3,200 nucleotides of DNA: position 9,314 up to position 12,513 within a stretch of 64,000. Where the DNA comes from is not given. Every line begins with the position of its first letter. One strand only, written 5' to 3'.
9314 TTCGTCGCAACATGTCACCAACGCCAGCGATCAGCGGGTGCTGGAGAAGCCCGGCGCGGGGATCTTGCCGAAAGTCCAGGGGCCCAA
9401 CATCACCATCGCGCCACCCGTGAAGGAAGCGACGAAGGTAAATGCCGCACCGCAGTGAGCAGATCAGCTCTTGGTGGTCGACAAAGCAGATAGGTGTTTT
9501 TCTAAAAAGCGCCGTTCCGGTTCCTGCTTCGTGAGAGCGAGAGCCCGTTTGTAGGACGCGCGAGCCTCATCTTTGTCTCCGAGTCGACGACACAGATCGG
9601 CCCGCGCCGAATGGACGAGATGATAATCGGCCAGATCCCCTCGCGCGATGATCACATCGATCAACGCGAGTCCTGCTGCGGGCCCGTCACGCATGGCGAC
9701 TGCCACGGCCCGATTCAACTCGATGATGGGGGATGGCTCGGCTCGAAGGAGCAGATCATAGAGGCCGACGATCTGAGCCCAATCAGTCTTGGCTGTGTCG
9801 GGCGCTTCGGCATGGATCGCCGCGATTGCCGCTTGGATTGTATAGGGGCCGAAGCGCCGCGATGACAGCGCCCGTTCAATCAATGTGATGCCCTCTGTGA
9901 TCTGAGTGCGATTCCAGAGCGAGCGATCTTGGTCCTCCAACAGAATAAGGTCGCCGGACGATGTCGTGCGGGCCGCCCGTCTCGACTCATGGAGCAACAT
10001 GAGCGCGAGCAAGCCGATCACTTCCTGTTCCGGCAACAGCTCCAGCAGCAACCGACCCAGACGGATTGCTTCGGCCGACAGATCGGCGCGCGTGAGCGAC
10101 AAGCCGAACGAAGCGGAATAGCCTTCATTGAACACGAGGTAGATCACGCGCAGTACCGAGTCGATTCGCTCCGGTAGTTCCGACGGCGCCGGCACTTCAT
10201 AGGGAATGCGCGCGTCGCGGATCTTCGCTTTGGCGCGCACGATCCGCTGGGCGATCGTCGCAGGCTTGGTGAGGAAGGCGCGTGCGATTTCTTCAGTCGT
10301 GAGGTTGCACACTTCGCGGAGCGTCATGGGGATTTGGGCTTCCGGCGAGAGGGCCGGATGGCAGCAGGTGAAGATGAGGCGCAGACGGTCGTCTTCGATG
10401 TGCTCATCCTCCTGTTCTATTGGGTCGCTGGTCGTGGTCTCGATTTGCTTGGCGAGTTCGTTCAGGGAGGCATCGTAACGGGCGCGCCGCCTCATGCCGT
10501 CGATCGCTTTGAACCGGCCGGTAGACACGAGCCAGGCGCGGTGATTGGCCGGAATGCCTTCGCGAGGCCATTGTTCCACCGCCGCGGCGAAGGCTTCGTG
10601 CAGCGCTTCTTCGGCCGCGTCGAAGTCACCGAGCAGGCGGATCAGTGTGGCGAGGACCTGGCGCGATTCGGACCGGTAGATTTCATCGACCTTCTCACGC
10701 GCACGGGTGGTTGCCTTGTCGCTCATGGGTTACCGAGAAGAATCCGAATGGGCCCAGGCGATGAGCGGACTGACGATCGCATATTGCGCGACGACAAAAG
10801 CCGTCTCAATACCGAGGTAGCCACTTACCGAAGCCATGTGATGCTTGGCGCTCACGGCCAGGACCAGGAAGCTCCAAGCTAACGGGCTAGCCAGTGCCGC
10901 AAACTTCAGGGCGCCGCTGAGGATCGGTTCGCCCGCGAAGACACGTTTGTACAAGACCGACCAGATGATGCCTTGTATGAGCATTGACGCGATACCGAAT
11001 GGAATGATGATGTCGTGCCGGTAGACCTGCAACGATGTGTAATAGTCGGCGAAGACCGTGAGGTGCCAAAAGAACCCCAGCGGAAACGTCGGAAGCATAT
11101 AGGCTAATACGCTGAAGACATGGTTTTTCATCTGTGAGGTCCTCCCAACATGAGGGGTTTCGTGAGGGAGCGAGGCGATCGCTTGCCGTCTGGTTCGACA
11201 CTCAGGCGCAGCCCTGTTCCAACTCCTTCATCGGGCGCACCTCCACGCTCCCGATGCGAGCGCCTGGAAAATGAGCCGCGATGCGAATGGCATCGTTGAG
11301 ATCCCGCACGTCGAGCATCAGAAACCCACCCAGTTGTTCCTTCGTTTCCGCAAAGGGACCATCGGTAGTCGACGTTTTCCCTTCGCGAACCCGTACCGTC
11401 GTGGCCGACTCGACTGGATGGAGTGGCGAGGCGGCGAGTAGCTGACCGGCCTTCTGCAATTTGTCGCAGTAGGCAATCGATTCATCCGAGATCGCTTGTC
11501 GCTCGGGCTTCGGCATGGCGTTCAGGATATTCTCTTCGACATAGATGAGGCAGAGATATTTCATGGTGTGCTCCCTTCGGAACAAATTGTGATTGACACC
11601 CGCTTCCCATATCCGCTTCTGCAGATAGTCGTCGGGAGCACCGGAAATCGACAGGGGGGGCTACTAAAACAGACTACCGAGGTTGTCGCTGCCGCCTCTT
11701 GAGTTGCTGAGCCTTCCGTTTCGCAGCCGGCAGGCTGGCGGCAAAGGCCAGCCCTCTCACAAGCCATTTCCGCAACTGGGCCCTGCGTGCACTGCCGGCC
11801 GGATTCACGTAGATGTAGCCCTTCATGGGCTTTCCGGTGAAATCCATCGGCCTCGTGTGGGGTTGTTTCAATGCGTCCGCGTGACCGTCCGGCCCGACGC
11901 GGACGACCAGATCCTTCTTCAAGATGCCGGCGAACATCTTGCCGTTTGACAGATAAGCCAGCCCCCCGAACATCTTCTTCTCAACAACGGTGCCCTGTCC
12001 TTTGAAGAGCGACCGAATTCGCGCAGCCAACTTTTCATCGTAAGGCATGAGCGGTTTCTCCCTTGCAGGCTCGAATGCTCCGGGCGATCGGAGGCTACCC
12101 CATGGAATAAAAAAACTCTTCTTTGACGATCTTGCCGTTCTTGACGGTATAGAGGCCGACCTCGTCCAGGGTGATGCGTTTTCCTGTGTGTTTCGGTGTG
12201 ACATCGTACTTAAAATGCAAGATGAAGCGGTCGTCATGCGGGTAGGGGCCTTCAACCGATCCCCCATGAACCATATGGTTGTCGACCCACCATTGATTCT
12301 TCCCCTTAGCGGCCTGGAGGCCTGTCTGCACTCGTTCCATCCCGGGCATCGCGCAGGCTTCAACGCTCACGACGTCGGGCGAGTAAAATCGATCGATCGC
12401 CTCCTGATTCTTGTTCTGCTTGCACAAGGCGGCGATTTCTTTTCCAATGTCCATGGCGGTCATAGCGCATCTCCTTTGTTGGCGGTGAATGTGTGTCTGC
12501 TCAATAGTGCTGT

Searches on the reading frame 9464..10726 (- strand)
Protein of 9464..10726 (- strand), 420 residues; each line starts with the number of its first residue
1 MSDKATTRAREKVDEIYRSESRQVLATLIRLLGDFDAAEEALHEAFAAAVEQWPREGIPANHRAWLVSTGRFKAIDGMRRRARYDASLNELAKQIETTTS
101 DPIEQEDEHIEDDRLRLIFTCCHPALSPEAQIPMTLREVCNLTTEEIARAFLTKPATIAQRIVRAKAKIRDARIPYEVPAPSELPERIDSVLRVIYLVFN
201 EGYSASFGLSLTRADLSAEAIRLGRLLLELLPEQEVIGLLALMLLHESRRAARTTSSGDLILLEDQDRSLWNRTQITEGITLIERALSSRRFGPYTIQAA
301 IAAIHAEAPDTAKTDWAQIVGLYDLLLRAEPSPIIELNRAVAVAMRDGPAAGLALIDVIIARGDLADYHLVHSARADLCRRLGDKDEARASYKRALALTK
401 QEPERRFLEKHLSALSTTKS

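Call 3: search_protein_families(library=pfam, proteins=[window:9464-10726:-], max_evalue=10)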
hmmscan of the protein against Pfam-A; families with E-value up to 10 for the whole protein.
window:9464-10726:- (420 aa): 16 families
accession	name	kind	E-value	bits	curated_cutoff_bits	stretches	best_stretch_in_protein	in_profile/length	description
PF20239.3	DUF6596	-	6e-36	123.2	27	1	187-286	1-101/102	Family of unknown function (DUF6596)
PF08281.18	Sigma70_r4_2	-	3.4e-09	36.6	25.7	1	118-169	3-54/54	Sigma-70, region 4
PF04542.20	Sigma70_r2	-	1.5e-08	34.8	24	1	16-83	1-70/71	Sigma-70 region 2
PF07719.23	TPR_2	-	1.4e-06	28.4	27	1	371-400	3-32/34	Tetratricopeptide repeat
PF13176.12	TPR_7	-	7.8e-06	26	27.9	1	376-405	6-35/36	Tetratricopeptide repeat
PF13424.12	TPR_12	-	1.4e-05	25.6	30.1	2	373-400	49-76/77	Tetratricopeptide repeat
PF13181.12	TPR_8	-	3.2e-05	24.2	25.7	1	375-400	7-32/34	Tetratricopeptide repeat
PF00515.34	TPR_1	-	4.5e-05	23.5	27.8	1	372-398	4-30/34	Tetratricopeptide repeat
PF13428.12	TPR_14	-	0.00058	20.8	23.5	2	374-406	6-38/44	Tetratricopeptide repeat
PF09976.15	TPR_21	-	0.0017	18.5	25.5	1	370-416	147-192/193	Tetratricopeptide repeat-like domain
PF13374.12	TPR_10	-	0.0047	17.4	27.5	2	380-401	13-34/42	Tetratricopeptide repeat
PF13414.12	TPR_11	-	0.0051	16.9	26.8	1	377-404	2-29/42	TPR repeat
PF04545.22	Sigma70_r4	-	0.0062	16.5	24.1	1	126-170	5-49/50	Sigma-70, region 4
PF13432.12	TPR_16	-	0.0067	17.3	32.7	2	351-403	15-65/65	Tetratricopeptide repeat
PF23271.1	HEAT_GCN1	-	0.03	14.5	27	1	19-81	114-175/190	Stalled ribosome sensor GCN1-like, HEAT repeats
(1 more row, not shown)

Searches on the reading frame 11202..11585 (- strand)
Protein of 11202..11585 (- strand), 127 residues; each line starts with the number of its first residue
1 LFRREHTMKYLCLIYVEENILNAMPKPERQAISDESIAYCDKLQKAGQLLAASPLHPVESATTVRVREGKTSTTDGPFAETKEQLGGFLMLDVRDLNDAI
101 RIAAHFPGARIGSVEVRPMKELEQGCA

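Call 75: search_protein_families(library=pfam, proteins=[window:11202-11585:-], max_evalue=0.001)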
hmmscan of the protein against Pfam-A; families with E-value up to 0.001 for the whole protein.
window:11202-11585:- (127 aa): 1 family
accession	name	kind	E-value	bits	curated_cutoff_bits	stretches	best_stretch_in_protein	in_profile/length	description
PF03795.20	YCII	-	1.7e-24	86.5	24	1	8-122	1-94/95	YCII-related domain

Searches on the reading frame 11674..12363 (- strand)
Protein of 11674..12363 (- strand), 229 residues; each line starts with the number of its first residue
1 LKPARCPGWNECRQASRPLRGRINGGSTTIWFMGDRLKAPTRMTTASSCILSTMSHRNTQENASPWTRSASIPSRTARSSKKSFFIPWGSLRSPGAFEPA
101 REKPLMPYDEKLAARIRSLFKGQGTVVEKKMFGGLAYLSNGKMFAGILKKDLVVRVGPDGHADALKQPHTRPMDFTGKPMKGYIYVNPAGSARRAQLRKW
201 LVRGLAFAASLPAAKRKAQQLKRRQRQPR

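Call 75: search_protein_families(library=pfam, proteins=[window:11674-12363:-], max_evalue=0.001)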
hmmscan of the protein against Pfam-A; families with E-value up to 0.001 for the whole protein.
window:11674-12363:- (229 aa): 1 family
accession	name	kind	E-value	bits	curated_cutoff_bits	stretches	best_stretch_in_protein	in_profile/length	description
PF04993.18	TfoX_N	-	5.1e-16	59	30.1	1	119-208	2-91/91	TfoX N-terminal domain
